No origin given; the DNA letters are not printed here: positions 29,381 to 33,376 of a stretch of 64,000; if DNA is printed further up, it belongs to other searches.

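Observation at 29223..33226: LXG-like N-terminus on a protein with a central and a C-terminal transmembrane segment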

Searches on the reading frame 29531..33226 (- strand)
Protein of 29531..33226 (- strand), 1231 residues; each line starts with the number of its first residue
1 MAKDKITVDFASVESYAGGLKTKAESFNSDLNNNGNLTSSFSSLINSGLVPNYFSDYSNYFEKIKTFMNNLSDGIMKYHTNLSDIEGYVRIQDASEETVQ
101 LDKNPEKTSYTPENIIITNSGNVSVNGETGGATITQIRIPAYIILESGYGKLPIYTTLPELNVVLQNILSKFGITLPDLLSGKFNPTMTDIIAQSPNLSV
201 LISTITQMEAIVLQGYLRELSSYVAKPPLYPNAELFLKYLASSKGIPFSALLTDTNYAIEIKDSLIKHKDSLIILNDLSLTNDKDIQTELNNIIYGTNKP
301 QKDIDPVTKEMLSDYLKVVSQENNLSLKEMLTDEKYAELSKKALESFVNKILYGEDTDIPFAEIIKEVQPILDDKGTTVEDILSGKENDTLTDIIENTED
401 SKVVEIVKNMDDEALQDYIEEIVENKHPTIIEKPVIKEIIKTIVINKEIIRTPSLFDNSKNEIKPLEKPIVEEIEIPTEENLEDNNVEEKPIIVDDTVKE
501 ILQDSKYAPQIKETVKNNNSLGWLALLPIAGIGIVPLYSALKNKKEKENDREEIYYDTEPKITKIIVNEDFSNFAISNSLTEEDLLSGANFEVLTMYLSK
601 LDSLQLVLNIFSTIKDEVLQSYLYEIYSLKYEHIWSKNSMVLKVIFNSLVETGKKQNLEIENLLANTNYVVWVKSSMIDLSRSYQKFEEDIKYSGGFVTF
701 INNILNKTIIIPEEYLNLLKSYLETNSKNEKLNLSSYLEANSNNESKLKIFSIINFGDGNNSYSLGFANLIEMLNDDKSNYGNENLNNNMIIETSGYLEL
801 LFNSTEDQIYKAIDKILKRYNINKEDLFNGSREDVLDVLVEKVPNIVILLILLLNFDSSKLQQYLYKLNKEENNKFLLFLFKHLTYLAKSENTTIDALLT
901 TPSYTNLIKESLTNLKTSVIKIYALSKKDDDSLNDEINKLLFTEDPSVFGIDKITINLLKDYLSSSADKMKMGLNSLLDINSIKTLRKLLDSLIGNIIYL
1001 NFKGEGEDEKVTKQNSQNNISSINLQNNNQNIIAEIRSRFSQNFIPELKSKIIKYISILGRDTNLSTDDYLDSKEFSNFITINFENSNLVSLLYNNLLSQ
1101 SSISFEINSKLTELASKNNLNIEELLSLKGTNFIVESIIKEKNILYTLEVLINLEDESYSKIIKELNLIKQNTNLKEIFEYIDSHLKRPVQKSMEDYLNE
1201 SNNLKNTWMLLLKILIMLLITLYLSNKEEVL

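Call 4: search_protein_families(library=pfam, proteins=[window:29531-33226:-], max_evalue=1)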
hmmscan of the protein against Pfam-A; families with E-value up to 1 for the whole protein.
window:29531-33226:- (1231 aa): 3 families
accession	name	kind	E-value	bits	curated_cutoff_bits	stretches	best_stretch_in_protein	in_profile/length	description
PF16255.11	Lipase_GDSL_lke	-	0.054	13.3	29.2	1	315-366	95-146/203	GDSL-like Lipase/Acylhydrolase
PF03448.22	MgtE_N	-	0.073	14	25.9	1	379-430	30-81/102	MgtE intracellular N domain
PF25346.1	PH_MRCK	-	0.32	11.6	27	0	1144-1215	52-125/128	MRCK kinase PH domain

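Call 5: search_protein_families(library=ncbifam, proteins=[window:29531-33226:-], max_evalue=1)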
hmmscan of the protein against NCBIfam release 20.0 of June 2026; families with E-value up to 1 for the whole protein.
window:29531-33226:- (1231 aa): 0 families

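Call 7: find_homologous_proteins(query=window:29531-33226:-, max_evalue=0.001)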
Query window:29531-33226:- (1231 aa): 6 proteins with E <= 0.001 among 8000 candidates.
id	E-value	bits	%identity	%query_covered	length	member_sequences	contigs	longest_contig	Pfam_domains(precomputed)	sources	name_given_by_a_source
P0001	0.0e+0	2583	100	100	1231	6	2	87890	-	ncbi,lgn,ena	-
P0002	0.0e+0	1957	76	100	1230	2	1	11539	-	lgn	-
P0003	0.0e+0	1737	68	100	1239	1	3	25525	-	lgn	-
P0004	0.0e+0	1476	55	98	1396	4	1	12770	-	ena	-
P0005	0.0e+0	1405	56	98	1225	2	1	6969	-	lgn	-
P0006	0.0e+0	1224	50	100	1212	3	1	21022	-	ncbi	-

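Call 9: list_cluster_members(proteins=[P0001, P0006, P0004])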
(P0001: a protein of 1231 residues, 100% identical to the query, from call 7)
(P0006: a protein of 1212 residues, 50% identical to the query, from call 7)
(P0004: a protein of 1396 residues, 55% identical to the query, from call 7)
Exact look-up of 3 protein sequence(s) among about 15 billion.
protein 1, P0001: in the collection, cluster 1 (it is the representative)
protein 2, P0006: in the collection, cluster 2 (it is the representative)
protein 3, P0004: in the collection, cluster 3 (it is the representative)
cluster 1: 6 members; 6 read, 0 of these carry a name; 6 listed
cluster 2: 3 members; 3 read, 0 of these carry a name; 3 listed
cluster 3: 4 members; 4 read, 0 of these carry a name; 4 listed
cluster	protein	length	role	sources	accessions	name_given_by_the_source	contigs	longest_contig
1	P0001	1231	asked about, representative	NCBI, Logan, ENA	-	-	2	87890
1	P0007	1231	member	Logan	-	-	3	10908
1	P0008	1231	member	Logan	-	-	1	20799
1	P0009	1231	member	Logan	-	-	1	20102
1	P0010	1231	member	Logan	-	-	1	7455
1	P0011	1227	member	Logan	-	-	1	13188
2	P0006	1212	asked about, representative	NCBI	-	-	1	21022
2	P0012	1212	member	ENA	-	-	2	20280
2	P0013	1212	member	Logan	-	-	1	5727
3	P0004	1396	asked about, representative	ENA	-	-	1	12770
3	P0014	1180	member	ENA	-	-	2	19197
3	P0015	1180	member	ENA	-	-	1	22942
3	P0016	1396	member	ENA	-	-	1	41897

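Call 10: find_encoding_contigs(protein=P0001, flank=10000, max_places=4)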
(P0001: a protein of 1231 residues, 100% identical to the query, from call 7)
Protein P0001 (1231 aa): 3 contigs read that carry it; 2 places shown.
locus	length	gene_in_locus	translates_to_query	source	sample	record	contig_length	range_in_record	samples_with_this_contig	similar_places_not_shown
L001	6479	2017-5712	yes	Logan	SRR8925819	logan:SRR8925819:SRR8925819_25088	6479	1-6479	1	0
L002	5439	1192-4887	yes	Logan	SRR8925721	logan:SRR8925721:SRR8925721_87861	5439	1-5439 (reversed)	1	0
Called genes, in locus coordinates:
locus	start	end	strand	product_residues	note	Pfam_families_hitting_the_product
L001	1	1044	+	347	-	?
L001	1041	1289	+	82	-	-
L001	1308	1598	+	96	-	-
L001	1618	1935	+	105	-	-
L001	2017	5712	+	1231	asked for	-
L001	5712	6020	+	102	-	-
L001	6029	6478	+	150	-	?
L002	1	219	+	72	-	?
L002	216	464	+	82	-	-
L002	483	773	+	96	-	-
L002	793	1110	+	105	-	-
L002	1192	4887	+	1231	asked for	-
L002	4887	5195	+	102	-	-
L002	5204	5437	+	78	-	?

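Call 11: find_encoding_contigs(protein=P0006, flank=10000, max_places=4)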
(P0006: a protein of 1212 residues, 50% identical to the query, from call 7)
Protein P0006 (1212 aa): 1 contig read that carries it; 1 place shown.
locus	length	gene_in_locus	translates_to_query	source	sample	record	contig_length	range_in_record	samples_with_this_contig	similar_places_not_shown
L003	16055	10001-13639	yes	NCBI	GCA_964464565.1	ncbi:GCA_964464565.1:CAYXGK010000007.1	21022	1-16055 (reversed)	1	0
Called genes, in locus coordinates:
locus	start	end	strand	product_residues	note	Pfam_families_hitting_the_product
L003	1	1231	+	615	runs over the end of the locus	PF02463:SMC_N (faint), PF00005:ABC_tran, PF13304:AAA_21 (weak), PF02687:FtsX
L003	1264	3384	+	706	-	PF09371:Tex_N, PF22706:Tex_central_region, PF14639:YqgF, PF16921:Tex_YqgF, PF12836:HHH_3, PF17674:HHH_9, PF00575:S1, PF23459:S1_RRP5 (weak), +1 more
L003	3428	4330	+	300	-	PF13529:Peptidase_C39_2 (faint)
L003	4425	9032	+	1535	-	PF00498:FHA, PF16697:Yop-YscD_cpl (weak), PF01580:FtsK_SpoIIIE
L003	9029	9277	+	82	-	-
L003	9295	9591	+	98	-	-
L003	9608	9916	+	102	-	-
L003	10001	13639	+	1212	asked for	-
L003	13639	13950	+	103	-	PF06013:WXG100 (weak)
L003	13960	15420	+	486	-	-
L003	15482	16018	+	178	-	-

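Call 12: find_related_loci(query=A1, collection=genome_contigs, flank=10000)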
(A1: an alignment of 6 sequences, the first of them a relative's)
Query A1 (1231 aa) in genome_contigs; peptide patterns used: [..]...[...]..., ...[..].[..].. (x = any residue, [..] = any of these).
172 stretches matched a pattern; 1 encode a relative of the query (tblastn E <= 1e-3); 1 distinct loci.
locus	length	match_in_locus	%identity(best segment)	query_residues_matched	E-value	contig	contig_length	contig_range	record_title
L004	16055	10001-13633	50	1-1230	0e+0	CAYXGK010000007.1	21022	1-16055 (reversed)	MAG TPA_asm: uncultured Muribaculaceae bacterium isolate SRP294416_co3_210 genome assembly, contig: NODE_3814_length_210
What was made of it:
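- Tried and rejected: The one named MAG is labelled 'uncultured Muribaculaceae' (call 12), which is implausible for a 26-28% GC EssC-encoding contig.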

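Call 18: find_encoding_contigs(protein=P0002, flank=10000, max_places=2)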
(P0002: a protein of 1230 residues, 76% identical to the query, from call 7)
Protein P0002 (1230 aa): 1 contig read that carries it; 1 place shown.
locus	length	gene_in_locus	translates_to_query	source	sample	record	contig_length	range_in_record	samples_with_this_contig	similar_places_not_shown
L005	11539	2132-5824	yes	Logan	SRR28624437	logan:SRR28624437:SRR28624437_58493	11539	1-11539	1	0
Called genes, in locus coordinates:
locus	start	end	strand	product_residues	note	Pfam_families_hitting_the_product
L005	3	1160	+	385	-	?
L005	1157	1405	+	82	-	-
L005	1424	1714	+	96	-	-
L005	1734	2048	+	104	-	-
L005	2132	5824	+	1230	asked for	-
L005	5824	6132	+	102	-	-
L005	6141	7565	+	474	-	-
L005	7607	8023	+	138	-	-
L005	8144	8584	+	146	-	PF00572:Ribosomal_L13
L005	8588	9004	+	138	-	PF00380:Ribosomal_S9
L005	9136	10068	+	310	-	PF07751:Abi_2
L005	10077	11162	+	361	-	PF00089:Trypsin, PF13365:Trypsin_2, PF00595:PDZ, PF13180:PDZ_2, PF17820:PDZ_6 (weak)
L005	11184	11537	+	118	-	?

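Call 19: find_encoding_contigs(protein=P0003, flank=10000, max_places=2)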
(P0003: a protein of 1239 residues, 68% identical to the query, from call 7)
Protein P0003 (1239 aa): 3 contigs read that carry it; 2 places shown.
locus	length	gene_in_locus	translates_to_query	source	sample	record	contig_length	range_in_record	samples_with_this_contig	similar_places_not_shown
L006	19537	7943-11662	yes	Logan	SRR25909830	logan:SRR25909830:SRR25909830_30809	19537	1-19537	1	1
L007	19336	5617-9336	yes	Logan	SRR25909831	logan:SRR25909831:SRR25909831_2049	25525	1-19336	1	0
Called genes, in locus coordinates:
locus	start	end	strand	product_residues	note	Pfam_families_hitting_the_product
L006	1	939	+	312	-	?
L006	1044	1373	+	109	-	-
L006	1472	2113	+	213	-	PF00665:rve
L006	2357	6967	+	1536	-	PF00498:FHA, PF01580:FtsK_SpoIIIE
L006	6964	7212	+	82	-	-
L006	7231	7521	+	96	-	-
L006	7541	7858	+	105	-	-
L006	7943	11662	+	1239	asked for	-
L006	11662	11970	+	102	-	-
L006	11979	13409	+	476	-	-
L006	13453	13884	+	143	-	-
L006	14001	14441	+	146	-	PF00572:Ribosomal_L13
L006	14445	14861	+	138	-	PF00380:Ribosomal_S9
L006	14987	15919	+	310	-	PF07751:Abi_2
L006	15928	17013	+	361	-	PF00089:Trypsin, PF13365:Trypsin_2, PF13180:PDZ_2, PF00595:PDZ, PF17820:PDZ_6 (weak)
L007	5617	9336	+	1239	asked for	-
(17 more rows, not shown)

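Call 20: find_encoding_contigs(protein=P0004, flank=10000, max_places=2)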
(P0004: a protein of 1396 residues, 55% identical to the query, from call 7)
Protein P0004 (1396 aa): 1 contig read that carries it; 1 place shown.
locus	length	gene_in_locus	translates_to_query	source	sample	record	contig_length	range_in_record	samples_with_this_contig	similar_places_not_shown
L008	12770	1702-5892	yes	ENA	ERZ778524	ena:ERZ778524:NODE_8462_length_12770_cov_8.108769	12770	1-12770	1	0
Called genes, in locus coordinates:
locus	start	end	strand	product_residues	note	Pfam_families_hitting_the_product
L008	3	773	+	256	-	?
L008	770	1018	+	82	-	-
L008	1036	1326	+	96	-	-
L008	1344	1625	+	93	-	-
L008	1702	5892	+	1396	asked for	-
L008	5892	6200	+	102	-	-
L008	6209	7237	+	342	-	-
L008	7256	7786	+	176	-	-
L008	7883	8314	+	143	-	PF00572:Ribosomal_L13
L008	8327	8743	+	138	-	PF00380:Ribosomal_S9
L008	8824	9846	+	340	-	PF21818:DUF6884, PF20815:GIY_YIG_2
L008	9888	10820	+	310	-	PF07751:Abi_2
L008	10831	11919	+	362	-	PF00089:Trypsin, PF13365:Trypsin_2, PF13180:PDZ_2, PF00595:PDZ (weak), PF17820:PDZ_6 (weak)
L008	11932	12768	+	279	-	?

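Call 21: find_encoding_contigs(protein=P0005, flank=10000, max_places=2)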
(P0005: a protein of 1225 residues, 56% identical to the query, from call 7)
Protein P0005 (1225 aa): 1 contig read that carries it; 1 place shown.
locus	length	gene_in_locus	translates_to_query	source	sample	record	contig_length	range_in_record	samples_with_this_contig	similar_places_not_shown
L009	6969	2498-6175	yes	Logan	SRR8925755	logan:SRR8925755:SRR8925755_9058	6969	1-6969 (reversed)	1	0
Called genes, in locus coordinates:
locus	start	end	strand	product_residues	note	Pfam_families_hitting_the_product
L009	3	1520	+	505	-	?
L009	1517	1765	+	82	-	-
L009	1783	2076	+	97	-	-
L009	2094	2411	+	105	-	-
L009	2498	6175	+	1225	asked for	-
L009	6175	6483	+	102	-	-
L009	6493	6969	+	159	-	?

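Call 40: search_protein_representatives(alignment_id=A2)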
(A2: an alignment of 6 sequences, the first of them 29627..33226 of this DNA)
Query: 6 sequences, 1197 profile positions. Proteins with E-value up to 0.001 (for the whole library): 46; up to 1e-10: 12; up to 1e-30: 8. The best 46 are listed.
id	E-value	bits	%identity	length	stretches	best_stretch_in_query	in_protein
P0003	0.0e+00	2128.9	-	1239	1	1-1197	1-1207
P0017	0.0e+00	1452.2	-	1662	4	128-1009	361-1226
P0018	0.0e+00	1091.5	-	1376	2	2-1031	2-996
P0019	6.7e-56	206.3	-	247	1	987-1197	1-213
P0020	5.7e-55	203.2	-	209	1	316-519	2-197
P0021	2.4e-49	184.5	-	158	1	1-154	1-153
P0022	4.5e-38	147.2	-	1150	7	235-347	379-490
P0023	1.0e-32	129.5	-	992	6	6-105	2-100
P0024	4.0e-28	114.3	-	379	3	564-676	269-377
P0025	8.2e-20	86.7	-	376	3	563-683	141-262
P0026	2.7e-11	58.5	-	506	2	236-349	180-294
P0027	4.0e-11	58.0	-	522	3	239-372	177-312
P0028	2.0e-10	55.6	-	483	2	232-348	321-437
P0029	4.4e-10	54.5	-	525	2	239-368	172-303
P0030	6.7e-10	53.9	-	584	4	238-349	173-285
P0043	7.9e-06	40.4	-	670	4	282-382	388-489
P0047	1.5e-05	39.5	-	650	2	235-343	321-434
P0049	2.9e-05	38.5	-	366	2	231-348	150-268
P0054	6.0e-05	37.5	-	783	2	233-384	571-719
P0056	1.2e-04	36.5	-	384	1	8-344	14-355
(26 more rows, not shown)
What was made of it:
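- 29531..33226 (-): 1231-aa ORF ('BIG'): a membrane-anchored, all-alpha repeat protein of the R family. More distant relatives are P0017, P0018 and P0023 (call 40).
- Exhaustive HMMER found 46 proteins (call 40).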

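Call 41: search_protein_families(library=pfam, proteins=[P0022, P0023, P0026, P0027, P0028, P0030, P0043, P0054, P0056, P0047], max_evalue=0.01)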
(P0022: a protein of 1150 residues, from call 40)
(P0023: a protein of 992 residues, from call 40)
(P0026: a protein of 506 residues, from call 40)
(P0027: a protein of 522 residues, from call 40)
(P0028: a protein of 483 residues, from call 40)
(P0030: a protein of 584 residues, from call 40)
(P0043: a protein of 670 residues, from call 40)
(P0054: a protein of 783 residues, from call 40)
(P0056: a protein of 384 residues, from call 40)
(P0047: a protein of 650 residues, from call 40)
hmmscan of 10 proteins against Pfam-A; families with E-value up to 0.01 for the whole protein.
P0022 (1150 aa): 21 families
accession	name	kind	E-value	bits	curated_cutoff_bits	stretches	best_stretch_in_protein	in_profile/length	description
PF11020.14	DUF2610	-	2.6e-12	46.9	21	0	528-551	49-72/81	Domain of unknown function (DUF2610)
PF13467.12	RHH_4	-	1e-10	41.9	25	0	612-631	23-42/67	Ribbon-helix-helix domain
PF01476.26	LysM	-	3.8e-10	40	20.9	0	612-629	7-24/43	LysM domain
PF21220.3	RecQ-1-like_HTH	-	6.5e-10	39.4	27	0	458-474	17-33/51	RecQ-1-like, helix-turn-helix domain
PF20605.4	Antitox_RHH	-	7e-08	33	27.2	0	694-710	19-35/50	Antitoxin-like ribbon-helix-helix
PF18377.6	FERM_F2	-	3.9e-07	30.5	26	0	600-644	39-81/131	FERM F2 acyl-CoA binding protein-like domain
PF17898.6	GerD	-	8.1e-07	29.5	29.5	0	762-801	29-68/114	Spore germination GerD central core domain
PF25642.1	DUF7944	-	1.6e-06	29.1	27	0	599-646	22-68/82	Domain of unknown function (DUF7944)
PF22513.2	FitA-like_RHH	-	3.2e-06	27.4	27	0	531-549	11-29/39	Antitoxin FitA-like, ribbon-helix-helix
PF11694.13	DUF3290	-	3.3e-06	27.5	31.3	0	209-241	73-105/144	Protein of unknown function (DUF3290)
PF07022.19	Phage_CI_repr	-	7.7e-06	26.6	22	0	458-476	43-61/65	Bacteriophage CI repressor helix-turn-helix domain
PF19111.5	DUF5798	-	1e-05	26.1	27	0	610-636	55-81/89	Family of unknown function (DUF5798)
PF14357.11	DUF4404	-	1.9e-05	25.7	27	0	527-584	24-77/83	Domain of unknown function (DUF4404)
PF02817.22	E3_binding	-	2.7e-05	24.7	23.7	0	537-550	8-21/36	e3 binding domain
PF04275.20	P-mevalo_kinase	-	3.5e-05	24.2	33.8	0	538-567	37-66/114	Phosphomevalonate kinase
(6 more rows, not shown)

P0023 (992 aa): 0 families

P0026 (506 aa): 0 families

P0027 (522 aa): 1 family
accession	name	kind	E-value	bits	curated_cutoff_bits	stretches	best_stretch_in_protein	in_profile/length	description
PF17898.6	GerD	-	1.7e-06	28.4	29.5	1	411-456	40-85/114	Spore germination GerD central core domain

P0028 (483 aa): 0 families

P0030 (584 aa): 1 family
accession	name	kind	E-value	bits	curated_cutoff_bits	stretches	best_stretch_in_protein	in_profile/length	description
PF17898.6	GerD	-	0.00092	19.6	29.5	0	174-231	42-95/114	Spore germination GerD central core domain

P0043 (670 aa): 2 families
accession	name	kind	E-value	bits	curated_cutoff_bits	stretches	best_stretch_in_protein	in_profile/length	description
PF04275.20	P-mevalo_kinase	-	0.0018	18.6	33.8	0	504-532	37-65/114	Phosphomevalonate kinase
PF00761.25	Polyoma_coat2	-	0.0077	16.5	25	0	200-241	17-63/322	Polyomavirus coat protein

P0054 (783 aa): 0 families

P0056 (384 aa): 1 family
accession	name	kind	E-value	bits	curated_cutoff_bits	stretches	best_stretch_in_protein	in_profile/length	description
PF21220.3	RecQ-1-like_HTH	-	0.0056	17.2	27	0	250-269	14-33/51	RecQ-1-like, helix-turn-helix domain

P0047 (650 aa): 1 family
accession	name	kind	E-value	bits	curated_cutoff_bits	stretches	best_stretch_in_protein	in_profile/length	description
PF17898.6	GerD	-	0.0013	19.1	29.5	0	373-448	5-81/114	Spore germination GerD central core domain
